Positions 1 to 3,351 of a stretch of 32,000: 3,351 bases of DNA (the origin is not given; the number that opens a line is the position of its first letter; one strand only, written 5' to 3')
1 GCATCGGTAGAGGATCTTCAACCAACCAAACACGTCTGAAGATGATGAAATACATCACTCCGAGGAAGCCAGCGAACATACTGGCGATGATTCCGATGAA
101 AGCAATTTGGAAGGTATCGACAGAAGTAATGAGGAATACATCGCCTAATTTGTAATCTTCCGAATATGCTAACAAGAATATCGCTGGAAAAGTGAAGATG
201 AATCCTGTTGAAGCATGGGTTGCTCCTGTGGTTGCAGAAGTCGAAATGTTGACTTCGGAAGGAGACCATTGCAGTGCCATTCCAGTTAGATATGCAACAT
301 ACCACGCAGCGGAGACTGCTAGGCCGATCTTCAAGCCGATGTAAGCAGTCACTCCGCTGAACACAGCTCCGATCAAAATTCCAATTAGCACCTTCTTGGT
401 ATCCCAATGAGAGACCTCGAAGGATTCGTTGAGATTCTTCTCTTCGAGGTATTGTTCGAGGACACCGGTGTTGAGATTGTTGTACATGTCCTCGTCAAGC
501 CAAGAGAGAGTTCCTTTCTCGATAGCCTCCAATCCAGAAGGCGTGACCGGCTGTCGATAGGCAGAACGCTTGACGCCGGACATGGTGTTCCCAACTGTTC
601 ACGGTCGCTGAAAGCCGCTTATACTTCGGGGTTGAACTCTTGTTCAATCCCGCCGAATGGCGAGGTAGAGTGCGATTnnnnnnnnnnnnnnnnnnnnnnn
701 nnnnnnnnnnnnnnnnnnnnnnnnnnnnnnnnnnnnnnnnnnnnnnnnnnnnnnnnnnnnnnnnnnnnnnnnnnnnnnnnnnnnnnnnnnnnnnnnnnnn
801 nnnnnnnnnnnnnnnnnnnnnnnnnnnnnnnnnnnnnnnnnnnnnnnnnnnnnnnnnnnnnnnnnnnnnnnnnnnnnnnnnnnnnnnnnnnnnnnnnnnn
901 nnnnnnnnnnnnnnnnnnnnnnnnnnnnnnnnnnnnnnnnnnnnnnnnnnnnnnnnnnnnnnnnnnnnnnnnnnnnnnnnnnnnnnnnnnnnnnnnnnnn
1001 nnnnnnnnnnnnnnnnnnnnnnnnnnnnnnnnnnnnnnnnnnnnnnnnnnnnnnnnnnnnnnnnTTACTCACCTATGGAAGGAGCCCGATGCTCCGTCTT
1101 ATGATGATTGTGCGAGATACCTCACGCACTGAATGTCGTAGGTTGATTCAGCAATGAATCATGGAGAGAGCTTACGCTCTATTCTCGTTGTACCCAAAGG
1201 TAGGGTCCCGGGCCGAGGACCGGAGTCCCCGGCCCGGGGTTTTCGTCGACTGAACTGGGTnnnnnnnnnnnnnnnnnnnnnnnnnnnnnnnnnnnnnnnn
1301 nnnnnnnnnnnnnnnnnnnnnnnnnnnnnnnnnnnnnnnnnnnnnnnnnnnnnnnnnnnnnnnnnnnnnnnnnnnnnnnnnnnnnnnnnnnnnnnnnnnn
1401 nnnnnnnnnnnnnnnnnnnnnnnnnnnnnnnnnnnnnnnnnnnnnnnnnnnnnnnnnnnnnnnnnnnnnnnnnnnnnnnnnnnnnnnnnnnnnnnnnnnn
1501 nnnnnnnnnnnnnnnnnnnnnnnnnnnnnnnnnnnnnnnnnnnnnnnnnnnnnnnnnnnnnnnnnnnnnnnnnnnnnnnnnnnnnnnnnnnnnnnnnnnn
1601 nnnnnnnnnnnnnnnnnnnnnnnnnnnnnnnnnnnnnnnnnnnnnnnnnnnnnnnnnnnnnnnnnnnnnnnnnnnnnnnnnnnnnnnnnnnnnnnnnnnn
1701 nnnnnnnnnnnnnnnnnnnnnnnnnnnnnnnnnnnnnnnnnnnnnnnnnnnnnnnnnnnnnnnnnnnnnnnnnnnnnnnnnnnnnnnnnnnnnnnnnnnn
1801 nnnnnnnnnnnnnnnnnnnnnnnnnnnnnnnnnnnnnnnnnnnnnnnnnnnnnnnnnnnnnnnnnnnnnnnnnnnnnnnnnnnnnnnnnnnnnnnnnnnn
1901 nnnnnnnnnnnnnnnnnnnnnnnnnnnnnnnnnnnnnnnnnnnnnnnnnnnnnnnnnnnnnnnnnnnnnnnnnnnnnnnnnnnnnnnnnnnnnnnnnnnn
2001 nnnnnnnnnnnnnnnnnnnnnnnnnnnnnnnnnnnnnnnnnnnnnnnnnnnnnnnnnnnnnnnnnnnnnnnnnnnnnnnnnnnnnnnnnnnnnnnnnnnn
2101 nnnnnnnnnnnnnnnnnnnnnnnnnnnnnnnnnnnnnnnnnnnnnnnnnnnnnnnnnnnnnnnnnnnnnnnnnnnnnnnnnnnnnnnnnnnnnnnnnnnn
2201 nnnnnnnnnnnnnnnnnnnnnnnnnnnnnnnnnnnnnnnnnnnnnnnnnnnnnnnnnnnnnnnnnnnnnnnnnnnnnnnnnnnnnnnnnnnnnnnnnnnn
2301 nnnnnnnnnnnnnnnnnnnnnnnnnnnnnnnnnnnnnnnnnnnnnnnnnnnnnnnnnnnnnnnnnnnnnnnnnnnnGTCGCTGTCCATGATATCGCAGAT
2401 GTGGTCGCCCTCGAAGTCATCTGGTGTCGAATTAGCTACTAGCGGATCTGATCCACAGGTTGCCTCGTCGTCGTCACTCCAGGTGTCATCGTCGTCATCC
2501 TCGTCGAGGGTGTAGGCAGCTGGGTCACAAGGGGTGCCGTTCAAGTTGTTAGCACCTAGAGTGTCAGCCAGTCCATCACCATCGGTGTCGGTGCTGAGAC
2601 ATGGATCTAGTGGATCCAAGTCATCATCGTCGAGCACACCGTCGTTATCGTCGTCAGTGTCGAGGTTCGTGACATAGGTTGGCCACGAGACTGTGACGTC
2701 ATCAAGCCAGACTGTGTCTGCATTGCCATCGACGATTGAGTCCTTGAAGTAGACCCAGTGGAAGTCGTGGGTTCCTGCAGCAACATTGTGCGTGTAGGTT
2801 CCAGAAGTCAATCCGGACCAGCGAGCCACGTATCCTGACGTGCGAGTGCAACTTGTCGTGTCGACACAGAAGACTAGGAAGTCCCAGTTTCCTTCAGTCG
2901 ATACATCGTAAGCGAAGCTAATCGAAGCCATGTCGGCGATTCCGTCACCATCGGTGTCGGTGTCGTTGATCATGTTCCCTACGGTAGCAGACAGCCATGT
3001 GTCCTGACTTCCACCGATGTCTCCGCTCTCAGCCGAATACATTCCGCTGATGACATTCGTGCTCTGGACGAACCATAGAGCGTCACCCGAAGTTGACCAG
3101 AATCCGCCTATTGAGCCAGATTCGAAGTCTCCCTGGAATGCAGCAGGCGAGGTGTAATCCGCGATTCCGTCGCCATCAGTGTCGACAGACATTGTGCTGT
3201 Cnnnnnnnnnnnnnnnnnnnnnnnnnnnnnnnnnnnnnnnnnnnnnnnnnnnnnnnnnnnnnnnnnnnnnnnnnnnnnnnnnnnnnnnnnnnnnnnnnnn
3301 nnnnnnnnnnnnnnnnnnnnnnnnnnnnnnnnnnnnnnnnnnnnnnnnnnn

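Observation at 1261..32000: Island-level view: three adjacent TSP3-stalk surface proteins with three different membrane attachments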

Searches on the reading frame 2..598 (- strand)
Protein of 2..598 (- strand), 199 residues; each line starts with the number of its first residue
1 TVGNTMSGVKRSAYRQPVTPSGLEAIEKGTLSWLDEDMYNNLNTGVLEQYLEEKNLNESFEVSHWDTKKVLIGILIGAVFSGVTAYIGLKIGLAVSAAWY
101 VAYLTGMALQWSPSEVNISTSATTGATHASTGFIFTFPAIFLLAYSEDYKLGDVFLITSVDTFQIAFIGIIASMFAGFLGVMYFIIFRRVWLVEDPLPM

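Call 104: search_protein_families(library=pfam, proteins=[window:2-598:-], max_evalue=0.001)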
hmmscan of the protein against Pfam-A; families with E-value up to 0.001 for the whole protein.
window:2-598:- (199 aa): 1 family
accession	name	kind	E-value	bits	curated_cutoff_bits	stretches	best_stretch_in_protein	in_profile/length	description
PF03169.20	OPT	-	1.6e-07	30.9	25.8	1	69-197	6-136/623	OPT oligopeptide transporter protein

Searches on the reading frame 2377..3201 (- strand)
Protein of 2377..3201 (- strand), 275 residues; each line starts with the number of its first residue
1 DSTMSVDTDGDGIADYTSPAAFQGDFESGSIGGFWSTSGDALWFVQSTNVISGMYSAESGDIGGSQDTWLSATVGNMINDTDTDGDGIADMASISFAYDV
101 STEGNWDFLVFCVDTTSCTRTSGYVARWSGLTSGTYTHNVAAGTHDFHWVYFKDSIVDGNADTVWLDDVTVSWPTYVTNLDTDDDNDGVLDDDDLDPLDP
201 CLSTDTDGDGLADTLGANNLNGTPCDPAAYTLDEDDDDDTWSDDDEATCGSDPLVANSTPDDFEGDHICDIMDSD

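Call 41: find_homologous_proteins(query=window:2377-3201:-)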
Query seq(275 aa) (275 aa): 77 proteins with E <= 0.001 among 8000 candidates.
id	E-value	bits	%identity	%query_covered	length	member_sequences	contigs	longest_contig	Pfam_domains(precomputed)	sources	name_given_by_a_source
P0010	4.7e-63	232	66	52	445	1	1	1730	-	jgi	jgi:hypothetical protein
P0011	6.1e-59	218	71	53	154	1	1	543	-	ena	-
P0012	2.3e-52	196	46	96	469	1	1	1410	-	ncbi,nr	ncbi:MAG TPA: low-density lipoprotein receptor class A repeat-containing protein, partial [Candidatu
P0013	3.6e-47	179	54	63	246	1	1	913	-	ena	-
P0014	1.1e-46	178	44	98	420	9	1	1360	-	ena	-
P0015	1.4e-27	115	71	27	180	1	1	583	-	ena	-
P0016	6.9e-26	109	56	37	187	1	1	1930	-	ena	-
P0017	2.8e-25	107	43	65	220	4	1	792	-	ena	-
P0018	2.5e-19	88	43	31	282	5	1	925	PF18884.6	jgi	jgi:hypothetical protein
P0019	6.0e-15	74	43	27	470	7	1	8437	PF18884.6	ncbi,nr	ncbi:MAG: hypothetical protein VX493_03815, partial [Candidatus Thermoplasmatota archaeon]|nr:hypoth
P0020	4.6e-13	67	39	32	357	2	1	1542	-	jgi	jgi:hypothetical protein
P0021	1.4e-12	66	38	32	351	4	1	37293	PF02412.24,PF13585.13,PF18884.6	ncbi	ncbi:MAG: gliding motility-associated C-terminal domain-containing protein, partial [Flavobacteriace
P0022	4.1e-12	64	39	26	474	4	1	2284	PF05345.19,PF18884.6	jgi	jgi:hypothetical protein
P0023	7.6e-12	63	63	12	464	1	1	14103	PF02412.24,PF07691.18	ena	-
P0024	3.8e-11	61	41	23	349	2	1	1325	PF13585.13,PF18884.6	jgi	jgi:gliding motility-associated-like protein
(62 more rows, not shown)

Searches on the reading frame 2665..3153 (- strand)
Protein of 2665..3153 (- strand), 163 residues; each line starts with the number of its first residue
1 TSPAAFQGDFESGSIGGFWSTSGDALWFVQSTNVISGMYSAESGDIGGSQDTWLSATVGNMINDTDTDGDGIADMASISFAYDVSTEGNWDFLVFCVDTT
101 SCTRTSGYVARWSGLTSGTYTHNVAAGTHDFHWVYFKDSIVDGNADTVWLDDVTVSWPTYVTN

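Call 86: search_protein_families(library=pfam, proteins=[window:2665-3153:-], max_evalue=5)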
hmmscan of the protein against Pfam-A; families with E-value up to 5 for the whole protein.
seq(163 aa): 0 families

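Call 87: search_protein_families(library=ncbifam, proteins=[window:2665-3153:-], max_evalue=5)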
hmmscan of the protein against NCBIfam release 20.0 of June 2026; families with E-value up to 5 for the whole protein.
seq(163 aa): 0 families

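Call 98: predict_structure(alignment_id=A11)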
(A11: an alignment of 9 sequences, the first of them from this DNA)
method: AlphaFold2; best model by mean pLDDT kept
length: 163 residues; sequences in the alignment: 9
mean_pLDDT: 64.1   pTM: 0.65
mean pLDDT of the five models: 64.1, 41.4, 40.8, 38.7, 38.2
residues with pLDDT >= 90: 0; 70-90: 67; 50-70: 62; < 50: 34
segments of 3 or more residues with pLDDT < 50: 1-16, 29-38, 158-163
pLDDT, mean of each block of 10 residues (from residue 1): 30 45 54 43 54 69 60 72 74 85 84 85 81 77 63 59 31
secondary structure, 60 per line:
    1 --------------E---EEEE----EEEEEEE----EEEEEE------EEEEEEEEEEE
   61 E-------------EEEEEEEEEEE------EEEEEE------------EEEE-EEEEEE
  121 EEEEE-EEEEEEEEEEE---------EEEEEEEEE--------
elements in order: E19-22 E27-33 E38-43 E50-61 E75-85 E92-97 E110-113 E115-125 E127-137 E147-155

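Call 100: fold_search(model_id=the predicted structure, library=pdb)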
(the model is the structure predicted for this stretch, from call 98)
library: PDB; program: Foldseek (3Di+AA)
matches with E <= 10: 1553; with E <= 0.001: 32
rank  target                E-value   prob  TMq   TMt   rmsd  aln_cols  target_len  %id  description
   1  2xom_A                2.2e-05  1.00  0.48  0.53   7.3       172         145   14  Atomic resolution structure of TmCBM61 in complex with beta-1,4- galactotriose (released 2010-09-08)
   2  4d0q                  4.1e-05  1.00  0.45  0.45   7.0       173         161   12  Hyaluronan Binding Module of the Streptococcal Pneumoniae Hyaluronate Lyase (released 2014-08-06)
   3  9vql_A                1.1e-04  1.00  0.47  0.12   9.4       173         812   18  Cryo-EM structure of the dimeric Elapor1 mutant (released 2025-07-23)
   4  8ic1_A                1.2e-04  1.00  0.48  0.20   5.8       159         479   12  endo-alpha-D-arabinanase EndoMA1 D51N mutant from Microbacterium arabinogalactanolyticum in complex with arabinooligos (released 2023-08-16)
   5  6bqm                  1.4e-04  1.00  0.51  0.19   5.5       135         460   12  Secreted serine protease VesC from Vibrio cholerae (released 2018-11-28)
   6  4xup_C                1.6e-04  1.00  0.46  0.47   7.5       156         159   15  Structure of the N-terminal CBM22-1-CBM22-2 tandem domain from Paenibacillus barcinonensis Xyn10C (released 2015-06-03)
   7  1gui_A                1.6e-04  1.00  0.43  0.45   9.5       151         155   16  CBM4 structure and function (released 2002-09-26)
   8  9vql_B                1.6e-04  1.00  0.43  0.12   8.3       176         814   17  Cryo-EM structure of the dimeric Elapor1 mutant (released 2025-07-23)
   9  4xup_E                2.2e-04  1.00  0.46  0.47   7.5       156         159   15  Structure of the N-terminal CBM22-1-CBM22-2 tandem domain from Paenibacillus barcinonensis Xyn10C (released 2015-06-03)
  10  3k4z_A                2.3e-04  1.00  0.48  0.31   7.3       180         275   12  Crystal Structure of the Cellulosomal CBM4 from Clostridium thermocellum Cellulase CbhA (released 2010-07-28)
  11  5w6h_A                2.3e-04  1.00  0.46  0.13   7.5       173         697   12  Crystal structure of Bacteriophage CBA120 tailspike protein 4 enzymatically active domain (TSP4dN, orf213) (released 2018-10-24)
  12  8a28_A                2.3e-04  1.00  0.46  0.23   8.0       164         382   16  Structure of the astacin zymogen of LAST-MAM from Limulus polyphemus (released 2022-10-19)
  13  8xmz_A                2.6e-04  1.00  0.46  0.53   6.5       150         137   16  Crystal structure of a novel porphyran-binding carbohydrate binding module (released 2024-01-17)
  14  9vqm_B                2.6e-04  1.00  0.44  0.12   9.7       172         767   17  Cryo-EM structure of Elapor1WT in tetrameric form (released 2025-07-23)
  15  8hhv_A                2.7e-04  1.00  0.48  0.20   5.8       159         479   14  endo-alpha-D-arabinanase EndoMA1 from Microbacterium arabinogalactanolyticum (released 2023-08-16)
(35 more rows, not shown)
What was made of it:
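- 2665..3153 (-): Gene 1 jelly-roll domain (GDFESG...WLDDVTV), CBM/MAM-like. Foldseek matches CBM61, CBM4, CBM22, MAM and the gingipain K1 adhesin at TM 0.45-0.54 (calls 98, 100).
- Calls 98 and 100 cover the jelly-roll fold.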
